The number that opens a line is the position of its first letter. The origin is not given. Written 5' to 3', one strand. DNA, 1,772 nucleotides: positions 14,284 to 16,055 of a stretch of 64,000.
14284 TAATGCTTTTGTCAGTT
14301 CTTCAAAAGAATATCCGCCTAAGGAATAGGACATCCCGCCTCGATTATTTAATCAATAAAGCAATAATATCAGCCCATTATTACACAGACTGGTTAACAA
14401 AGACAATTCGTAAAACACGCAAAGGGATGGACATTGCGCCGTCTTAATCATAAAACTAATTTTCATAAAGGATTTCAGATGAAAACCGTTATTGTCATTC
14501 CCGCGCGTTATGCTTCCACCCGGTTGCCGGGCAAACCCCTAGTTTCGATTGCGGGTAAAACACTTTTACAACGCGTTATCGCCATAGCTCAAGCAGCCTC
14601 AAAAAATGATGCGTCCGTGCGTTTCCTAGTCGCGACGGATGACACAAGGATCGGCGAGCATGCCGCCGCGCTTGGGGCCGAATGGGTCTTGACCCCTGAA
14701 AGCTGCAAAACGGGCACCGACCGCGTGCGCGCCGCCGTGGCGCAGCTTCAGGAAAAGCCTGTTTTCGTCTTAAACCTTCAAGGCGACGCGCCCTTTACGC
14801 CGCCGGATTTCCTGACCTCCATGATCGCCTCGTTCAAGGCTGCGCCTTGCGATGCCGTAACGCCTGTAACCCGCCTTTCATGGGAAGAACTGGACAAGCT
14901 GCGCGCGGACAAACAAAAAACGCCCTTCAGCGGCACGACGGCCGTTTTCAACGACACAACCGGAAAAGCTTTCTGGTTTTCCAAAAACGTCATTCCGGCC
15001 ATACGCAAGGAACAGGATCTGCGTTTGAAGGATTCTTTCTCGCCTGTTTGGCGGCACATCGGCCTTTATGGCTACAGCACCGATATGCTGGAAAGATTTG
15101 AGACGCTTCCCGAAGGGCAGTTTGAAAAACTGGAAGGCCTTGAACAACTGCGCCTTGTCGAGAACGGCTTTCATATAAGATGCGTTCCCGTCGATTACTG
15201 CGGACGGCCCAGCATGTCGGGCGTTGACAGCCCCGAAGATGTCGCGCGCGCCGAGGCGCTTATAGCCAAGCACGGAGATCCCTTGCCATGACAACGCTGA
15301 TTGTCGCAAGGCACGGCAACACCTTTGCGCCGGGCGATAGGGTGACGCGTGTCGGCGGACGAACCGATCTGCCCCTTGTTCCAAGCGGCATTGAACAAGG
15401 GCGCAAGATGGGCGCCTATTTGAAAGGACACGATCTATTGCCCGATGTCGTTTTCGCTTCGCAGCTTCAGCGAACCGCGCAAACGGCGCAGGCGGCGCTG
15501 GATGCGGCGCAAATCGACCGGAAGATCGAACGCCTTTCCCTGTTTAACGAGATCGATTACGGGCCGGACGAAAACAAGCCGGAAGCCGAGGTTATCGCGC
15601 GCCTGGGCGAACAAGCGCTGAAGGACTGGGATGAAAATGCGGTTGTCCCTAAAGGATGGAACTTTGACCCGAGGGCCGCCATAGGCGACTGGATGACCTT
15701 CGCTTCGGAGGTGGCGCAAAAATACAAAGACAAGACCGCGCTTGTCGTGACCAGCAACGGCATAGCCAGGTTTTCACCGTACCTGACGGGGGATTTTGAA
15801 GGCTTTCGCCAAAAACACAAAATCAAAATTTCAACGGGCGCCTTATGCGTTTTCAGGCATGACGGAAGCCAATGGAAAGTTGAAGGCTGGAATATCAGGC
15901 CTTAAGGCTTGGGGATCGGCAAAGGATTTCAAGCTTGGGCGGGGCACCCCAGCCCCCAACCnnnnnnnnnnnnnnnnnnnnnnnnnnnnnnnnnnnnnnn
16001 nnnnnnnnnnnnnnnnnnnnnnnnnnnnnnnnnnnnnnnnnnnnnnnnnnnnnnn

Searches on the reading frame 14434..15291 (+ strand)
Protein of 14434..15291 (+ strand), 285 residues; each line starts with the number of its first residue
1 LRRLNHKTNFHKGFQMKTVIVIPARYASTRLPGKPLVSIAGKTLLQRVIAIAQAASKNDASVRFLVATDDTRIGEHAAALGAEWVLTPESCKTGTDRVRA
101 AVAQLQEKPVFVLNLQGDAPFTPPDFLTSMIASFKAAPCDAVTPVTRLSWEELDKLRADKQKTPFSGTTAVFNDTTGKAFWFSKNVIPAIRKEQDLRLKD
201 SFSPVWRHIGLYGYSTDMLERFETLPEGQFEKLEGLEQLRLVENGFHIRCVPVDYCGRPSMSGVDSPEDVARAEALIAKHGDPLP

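Call 98: search_protein_families(library=pfam, proteins=[window:14434-15291:+], max_evalue=0.00001)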
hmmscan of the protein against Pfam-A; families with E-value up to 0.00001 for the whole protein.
window:14434-15291:+ (285 aa): 2 families
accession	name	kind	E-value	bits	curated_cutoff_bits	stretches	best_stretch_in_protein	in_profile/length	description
PF02348.25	CTP_transf_3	-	4.4e-37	128.4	22.6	1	19-246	1-215/217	Cytidylyltransferase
PF12804.13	NTP_transf_3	-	8.6e-13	49.2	27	1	34-190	16-141/160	MobA-like NTP transferase domain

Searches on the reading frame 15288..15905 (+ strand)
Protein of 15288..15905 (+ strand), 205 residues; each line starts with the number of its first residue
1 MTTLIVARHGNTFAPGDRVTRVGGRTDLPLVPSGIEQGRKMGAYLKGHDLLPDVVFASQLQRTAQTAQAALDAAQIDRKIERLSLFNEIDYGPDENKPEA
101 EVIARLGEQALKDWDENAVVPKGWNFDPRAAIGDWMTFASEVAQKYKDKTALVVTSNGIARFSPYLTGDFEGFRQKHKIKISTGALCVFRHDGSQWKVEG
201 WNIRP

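Call 98: search_protein_families(library=pfam, proteins=[window:15288-15905:+], max_evalue=0.00001)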
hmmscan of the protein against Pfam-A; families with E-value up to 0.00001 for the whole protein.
window:15288-15905:+ (205 aa): 1 family
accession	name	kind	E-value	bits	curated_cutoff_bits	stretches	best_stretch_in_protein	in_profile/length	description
PF00300.27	His_Phos_1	-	3.2e-27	95.9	21.7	1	4-203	1-193/194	Histidine phosphatase superfamily (branch 1)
